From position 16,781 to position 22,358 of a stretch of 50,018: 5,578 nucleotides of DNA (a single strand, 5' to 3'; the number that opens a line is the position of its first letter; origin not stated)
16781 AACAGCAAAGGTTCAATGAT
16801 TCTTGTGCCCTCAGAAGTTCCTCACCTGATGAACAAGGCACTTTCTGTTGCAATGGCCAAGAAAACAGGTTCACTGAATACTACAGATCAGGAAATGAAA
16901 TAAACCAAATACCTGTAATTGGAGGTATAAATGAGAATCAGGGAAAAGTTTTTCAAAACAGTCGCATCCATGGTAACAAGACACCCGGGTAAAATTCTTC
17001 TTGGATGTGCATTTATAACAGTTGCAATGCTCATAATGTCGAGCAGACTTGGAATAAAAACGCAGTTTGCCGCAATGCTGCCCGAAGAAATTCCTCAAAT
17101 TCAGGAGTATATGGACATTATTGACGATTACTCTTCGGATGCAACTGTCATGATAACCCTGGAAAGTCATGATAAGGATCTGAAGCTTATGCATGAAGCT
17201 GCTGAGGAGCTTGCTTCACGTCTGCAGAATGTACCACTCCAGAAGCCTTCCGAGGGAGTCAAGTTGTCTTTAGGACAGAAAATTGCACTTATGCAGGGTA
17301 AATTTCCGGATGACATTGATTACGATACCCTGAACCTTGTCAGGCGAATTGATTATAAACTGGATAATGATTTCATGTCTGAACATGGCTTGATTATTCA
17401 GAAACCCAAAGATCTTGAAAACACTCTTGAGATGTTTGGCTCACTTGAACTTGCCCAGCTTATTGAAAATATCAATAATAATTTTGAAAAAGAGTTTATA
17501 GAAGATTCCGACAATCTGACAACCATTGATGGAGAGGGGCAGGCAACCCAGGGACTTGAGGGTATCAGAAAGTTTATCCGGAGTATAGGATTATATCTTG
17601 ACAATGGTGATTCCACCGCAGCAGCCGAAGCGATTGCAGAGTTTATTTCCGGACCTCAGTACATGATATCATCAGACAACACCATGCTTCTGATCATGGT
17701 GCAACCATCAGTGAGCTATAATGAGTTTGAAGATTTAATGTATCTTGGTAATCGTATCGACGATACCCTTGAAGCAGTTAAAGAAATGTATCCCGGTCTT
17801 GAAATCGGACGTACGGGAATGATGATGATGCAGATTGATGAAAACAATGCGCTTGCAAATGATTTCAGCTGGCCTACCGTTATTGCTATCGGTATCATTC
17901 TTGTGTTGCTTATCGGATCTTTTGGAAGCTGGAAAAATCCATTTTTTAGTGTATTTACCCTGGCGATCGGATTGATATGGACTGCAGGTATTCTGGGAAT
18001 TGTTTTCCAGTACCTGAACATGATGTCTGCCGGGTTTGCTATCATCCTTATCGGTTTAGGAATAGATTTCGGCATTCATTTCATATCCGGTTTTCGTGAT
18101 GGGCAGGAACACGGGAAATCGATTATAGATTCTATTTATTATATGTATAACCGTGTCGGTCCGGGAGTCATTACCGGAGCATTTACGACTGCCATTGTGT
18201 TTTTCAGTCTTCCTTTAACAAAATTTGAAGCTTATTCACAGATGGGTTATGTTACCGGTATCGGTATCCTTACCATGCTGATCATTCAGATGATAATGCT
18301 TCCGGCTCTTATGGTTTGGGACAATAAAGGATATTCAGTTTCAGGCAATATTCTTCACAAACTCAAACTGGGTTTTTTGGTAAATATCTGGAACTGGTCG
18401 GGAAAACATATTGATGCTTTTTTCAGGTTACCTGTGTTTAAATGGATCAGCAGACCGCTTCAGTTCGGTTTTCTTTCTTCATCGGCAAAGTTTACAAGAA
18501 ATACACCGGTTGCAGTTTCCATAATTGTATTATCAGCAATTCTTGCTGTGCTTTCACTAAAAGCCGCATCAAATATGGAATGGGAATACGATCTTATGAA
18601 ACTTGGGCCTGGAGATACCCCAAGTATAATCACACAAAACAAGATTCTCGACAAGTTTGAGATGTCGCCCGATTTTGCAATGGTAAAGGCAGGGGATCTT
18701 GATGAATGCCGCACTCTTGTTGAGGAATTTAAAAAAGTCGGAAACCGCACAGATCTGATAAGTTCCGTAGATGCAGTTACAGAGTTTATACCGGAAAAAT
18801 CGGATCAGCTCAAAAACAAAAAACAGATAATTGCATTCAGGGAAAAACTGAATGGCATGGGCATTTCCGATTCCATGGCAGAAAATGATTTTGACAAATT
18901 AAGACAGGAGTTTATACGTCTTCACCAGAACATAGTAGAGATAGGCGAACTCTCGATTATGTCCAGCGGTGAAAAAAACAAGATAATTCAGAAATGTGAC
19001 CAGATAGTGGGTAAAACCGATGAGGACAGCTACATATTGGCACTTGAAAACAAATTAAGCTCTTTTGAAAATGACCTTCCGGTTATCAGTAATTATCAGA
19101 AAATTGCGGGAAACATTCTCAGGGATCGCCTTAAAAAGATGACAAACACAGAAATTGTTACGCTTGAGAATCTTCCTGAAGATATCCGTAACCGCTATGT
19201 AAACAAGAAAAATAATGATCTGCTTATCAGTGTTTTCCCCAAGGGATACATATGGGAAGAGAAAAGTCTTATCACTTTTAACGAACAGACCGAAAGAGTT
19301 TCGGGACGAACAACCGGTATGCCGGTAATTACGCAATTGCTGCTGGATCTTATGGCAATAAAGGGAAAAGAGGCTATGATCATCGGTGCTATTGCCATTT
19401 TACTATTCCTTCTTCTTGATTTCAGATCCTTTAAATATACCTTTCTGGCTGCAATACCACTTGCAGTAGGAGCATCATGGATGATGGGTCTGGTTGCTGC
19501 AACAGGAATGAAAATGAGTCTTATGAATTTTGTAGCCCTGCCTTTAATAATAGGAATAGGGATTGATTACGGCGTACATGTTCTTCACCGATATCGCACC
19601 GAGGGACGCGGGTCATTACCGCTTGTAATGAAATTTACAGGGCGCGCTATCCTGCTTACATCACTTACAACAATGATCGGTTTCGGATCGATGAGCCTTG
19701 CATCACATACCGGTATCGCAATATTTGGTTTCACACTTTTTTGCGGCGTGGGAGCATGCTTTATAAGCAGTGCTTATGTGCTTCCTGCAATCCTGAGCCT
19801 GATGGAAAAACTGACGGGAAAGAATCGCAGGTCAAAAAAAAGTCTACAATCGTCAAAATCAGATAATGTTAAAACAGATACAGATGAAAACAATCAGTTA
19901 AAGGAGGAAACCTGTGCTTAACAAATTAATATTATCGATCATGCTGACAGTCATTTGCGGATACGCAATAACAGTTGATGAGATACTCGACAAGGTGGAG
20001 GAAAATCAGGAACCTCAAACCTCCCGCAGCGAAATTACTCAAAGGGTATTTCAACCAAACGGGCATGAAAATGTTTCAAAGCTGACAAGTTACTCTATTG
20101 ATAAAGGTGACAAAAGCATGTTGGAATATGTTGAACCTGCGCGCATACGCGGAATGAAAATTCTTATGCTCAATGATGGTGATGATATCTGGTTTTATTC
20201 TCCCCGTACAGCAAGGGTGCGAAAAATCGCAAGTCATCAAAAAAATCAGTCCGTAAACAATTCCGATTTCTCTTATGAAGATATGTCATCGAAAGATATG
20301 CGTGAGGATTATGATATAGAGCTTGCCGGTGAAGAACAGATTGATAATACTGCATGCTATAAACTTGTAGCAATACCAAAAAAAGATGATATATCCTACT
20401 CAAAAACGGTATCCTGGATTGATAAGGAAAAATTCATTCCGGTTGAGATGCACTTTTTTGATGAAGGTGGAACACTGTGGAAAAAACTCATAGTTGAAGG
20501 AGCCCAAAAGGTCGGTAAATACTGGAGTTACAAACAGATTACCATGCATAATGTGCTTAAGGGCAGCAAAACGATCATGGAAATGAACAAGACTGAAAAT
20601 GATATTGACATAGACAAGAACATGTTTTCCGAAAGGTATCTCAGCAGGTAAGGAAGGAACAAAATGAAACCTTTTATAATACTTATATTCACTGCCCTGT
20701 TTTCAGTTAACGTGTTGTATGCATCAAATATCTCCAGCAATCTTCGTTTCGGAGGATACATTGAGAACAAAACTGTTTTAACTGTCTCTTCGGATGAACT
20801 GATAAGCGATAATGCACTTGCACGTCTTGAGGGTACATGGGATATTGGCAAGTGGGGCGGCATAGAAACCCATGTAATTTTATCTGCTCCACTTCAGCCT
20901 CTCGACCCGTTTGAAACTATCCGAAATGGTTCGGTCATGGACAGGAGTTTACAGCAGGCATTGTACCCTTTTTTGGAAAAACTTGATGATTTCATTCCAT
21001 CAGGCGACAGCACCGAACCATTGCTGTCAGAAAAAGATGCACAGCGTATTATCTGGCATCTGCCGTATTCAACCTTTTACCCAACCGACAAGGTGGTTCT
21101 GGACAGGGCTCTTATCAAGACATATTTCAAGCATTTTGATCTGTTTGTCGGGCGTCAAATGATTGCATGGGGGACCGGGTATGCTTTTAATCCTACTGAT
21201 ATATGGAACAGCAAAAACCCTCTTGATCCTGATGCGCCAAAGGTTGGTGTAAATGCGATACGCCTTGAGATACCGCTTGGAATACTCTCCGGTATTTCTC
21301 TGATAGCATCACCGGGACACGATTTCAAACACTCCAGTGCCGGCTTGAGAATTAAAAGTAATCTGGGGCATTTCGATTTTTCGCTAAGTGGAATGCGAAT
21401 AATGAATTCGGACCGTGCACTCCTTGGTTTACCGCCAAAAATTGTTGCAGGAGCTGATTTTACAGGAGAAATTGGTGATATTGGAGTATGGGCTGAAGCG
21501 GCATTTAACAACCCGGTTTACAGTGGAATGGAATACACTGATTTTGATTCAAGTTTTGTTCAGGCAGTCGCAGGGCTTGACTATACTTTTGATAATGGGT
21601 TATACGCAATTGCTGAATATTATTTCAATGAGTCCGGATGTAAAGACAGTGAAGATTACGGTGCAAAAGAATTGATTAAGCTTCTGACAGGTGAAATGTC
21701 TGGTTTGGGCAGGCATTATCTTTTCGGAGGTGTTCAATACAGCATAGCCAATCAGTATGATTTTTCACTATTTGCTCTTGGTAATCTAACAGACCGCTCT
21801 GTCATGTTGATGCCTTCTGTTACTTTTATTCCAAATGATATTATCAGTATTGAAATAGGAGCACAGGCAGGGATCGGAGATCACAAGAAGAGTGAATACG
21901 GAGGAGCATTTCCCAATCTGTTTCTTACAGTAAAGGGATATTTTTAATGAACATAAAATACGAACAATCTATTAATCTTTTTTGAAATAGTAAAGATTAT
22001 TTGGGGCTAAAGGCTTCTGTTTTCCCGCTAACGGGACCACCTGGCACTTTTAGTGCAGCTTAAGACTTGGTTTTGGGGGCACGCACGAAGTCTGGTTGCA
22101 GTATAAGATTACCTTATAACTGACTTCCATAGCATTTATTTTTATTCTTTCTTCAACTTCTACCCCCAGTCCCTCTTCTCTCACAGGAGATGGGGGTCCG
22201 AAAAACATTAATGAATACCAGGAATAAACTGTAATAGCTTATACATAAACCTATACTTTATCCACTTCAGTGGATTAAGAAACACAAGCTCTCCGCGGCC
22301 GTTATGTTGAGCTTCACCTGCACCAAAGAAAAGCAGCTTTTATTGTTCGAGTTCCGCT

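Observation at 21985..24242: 2.3 kb region with no convincing protein-coding gene, composed of nested repeat modules with a ~760 bp tandem duplication, between two convergent genes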

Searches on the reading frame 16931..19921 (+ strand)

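Call 11: search_protein_families(library=pfam, proteins=[window:16931-19921:+], max_evalue=0.01)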
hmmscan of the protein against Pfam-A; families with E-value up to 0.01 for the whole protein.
window:16931-19921:+ (996 aa): 3 families
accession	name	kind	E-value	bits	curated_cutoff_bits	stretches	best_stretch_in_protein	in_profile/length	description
PF03176.21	MMPL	-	1.5e-33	116.6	20.5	2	200-463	34-301/333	MMPL family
PF12349.14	Sterol-sensing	-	6.8e-06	26.5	22.3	1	842-969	14-147/153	Sterol-sensing domain of SREBP cleavage-activation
PF02355.23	SecD_SecF_C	-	0.0014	18.5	20.5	1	808-959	29-187/189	Protein export membrane protein SecD/SecF, C-terminal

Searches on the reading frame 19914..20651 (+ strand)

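Call 11: search_protein_families(library=pfam, proteins=[window:19914-20651:+], max_evalue=0.01)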
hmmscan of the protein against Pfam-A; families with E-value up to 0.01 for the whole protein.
window:19914-20651:+ (245 aa): 4 families
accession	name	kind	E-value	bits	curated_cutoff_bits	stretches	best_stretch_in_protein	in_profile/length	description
PF17131.11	LolA_like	-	9.3e-57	192.1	30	1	66-245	3-184/184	Outer membrane lipoprotein-sorting protein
PF07044.18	DUF1329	-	1.7e-11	44.5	23.1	2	153-234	269-353/368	Protein of unknown function (DUF1329)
PF03888.20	MucB_RseB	-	7.6e-06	26.1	22.3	1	79-188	52-154/178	MucB/RseB N-terminal domain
PF03548.22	LolA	-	0.0006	20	23.6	1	42-186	11-141/165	Outer membrane lipoprotein carrier protein LolA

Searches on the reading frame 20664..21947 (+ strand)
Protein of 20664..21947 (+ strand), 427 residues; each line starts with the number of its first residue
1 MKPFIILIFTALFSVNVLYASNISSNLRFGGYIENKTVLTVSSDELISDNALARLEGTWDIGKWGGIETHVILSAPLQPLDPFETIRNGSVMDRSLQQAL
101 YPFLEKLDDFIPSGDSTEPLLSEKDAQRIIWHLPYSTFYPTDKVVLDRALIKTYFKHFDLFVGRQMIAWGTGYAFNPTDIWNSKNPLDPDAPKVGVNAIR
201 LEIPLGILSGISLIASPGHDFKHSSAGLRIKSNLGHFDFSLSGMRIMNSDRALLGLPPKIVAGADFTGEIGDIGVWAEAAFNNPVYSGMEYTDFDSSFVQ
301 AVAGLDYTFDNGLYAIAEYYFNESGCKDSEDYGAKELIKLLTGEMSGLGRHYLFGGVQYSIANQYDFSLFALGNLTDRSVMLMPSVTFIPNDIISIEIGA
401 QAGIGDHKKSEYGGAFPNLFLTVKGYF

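Call 11: search_protein_families(library=pfam, proteins=[window:20664-21947:+], max_evalue=0.01)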
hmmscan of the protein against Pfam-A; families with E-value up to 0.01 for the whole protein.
window:20664-21947:+ (427 aa): 0 families

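Call 17: find_encoding_contigs(protein=window:20664-21947:+, flank=6000, max_places=6)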
Protein window:20664-21947:+ (427 aa): 12 contigs read that carry it; 6 places shown.
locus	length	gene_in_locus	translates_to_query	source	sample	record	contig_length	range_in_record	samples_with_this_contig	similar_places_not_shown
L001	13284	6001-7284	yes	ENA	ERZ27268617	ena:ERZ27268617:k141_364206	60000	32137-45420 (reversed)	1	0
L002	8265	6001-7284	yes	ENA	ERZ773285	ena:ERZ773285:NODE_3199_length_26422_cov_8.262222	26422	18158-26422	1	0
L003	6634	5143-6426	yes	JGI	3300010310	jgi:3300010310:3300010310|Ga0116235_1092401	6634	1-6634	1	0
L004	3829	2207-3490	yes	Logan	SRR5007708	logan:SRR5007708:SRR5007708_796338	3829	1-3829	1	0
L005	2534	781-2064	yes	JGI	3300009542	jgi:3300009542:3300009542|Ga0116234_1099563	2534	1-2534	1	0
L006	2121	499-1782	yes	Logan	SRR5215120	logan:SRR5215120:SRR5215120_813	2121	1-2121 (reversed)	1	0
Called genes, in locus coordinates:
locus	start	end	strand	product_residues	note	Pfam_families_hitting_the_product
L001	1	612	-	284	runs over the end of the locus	PF18075:FtsX_ECD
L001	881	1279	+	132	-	PF00392:GntR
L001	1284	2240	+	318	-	PF01145:Band_7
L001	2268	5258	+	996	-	PF03176:MMPL, PF12349:Sterol-sensing (faint), PF03176:MMPL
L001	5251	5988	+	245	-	PF03888:MucB_RseB (weak), PF17131:TP_0789-like, PF07044:DUF1329 (weak)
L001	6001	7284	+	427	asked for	-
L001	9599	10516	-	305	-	-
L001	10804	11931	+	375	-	PF02163:Peptidase_M50, PF13398:Peptidase_M50B, PF02163:Peptidase_M50, PF00571:CBS (weak)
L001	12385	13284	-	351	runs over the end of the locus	PF01555:N6_N4_Mtase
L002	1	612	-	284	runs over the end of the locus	PF18075:FtsX_ECD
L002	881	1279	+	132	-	PF00392:GntR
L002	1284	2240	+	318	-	PF01145:Band_7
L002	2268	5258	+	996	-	PF03176:MMPL, PF12349:Sterol-sensing (faint), PF03176:MMPL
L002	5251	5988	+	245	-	PF03888:MucB_RseB (weak), PF17131:TP_0789-like, PF07044:DUF1329 (weak)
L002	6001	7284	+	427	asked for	-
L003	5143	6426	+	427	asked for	-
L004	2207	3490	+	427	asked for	-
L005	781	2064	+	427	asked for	-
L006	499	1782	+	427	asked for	-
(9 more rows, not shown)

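Call 26: find_related_loci(query=window:20664-21947:+, collection=genome_contigs, flank=8000)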
Query window:20664-21947:+ (427 aa) in genome_contigs; peptide patterns used: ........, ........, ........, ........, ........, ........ (x = any residue, [..] = any of these).
35 stretches matched a pattern; 2 encode a relative of the query (tblastn E <= 1e-3); 2 distinct loci.
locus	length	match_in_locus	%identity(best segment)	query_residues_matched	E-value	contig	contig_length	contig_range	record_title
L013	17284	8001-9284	62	1-427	0e+0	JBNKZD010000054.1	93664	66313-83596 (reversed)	MAG: Chitinispirillaceae bacterium isolate D1.bin.5.orig k141_1237756, whole genome shotgun sequence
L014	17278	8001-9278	59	1-427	1e-169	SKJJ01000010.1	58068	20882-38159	MAG: Chitinispirillum sp. isolate CSBr16_98 CSBr16-126, whole genome shotgun sequence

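Call 34: find_homologous_proteins(query=window:20664-21947:+, max_evalue=1e-30)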
Query window:20664-21947:+ (427 aa): 76 proteins with E <= 1e-30 among 8000 candidates.
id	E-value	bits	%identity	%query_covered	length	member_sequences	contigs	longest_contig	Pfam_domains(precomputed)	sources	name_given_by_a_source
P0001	2.0e-277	938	96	100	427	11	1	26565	-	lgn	-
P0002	6.4e-179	614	62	100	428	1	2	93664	-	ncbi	-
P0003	4.9e-178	611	63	99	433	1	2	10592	-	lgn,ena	-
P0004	4.2e-176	604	61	99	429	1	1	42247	-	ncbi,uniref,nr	ncbi:hypothetical protein QA601_15745 [Chitinispirillales bacterium ANBcel5]|uniref:hypothetical pro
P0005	5.4e-175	601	62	100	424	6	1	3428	-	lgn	-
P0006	8.6e-172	590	61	94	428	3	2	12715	-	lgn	-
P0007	4.1e-171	588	60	100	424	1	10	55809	-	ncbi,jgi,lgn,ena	-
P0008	2.6e-170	585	60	98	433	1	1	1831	-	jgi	jgi:hypothetical protein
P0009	2.1e-166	572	59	100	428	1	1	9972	-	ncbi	-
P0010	3.0e-166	572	59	100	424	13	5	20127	-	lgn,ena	-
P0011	1.6e-165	569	59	100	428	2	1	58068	-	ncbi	-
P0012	8.0e-165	567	59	100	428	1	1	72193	-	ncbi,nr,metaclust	ncbi:hypothetical protein CHISP_2573 [Chitinispirillum alkaliphilum]|nr:hypothetical protein CHISP_2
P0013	8.4e-150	518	53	98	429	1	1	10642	-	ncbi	-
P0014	5.9e-146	505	55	97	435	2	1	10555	-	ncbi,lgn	-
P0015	4.9e-145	502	57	94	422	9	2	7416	-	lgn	-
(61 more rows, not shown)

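Call 35: find_encoding_contigs(protein=P0001, flank=10000, max_places=6)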
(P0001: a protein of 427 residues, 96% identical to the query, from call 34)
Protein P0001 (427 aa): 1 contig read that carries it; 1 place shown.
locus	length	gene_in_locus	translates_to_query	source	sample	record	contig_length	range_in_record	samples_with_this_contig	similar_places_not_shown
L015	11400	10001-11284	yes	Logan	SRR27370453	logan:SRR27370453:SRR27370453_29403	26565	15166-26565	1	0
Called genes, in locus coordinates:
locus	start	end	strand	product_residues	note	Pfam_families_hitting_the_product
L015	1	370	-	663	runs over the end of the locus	PF00133:tRNA-synt_1, PF01406:tRNA-synt_1e (faint), PF09334:tRNA-synt_1g, PF19303:Anticodon_3, PF01588:tRNA_bind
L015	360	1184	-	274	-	PF04468:PSP1, PF28472:PSP1_3rd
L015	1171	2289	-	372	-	PF13177:DNA_pol3_delta2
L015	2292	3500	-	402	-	PF01551:Peptidase_M23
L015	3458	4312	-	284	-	PF18075:FtsX_ECD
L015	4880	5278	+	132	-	PF00392:GntR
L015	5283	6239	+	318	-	PF01145:Band_7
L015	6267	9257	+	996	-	PF03176:MMPL, PF12349:Sterol-sensing (weak)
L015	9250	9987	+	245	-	PF07044:DUF1329 (faint), PF03888:MucB_RseB (weak), PF17131:TP_0789-like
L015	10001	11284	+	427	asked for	-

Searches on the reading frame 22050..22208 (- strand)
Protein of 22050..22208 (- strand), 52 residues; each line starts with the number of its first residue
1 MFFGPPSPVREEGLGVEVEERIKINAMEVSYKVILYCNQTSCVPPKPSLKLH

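Call 86: search_protein_families(library=pfam, proteins=[window:22050-22208:-], max_evalue=0.1)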
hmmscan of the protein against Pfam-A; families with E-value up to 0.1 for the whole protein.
window:22050-22208:- (52 aa): 0 families
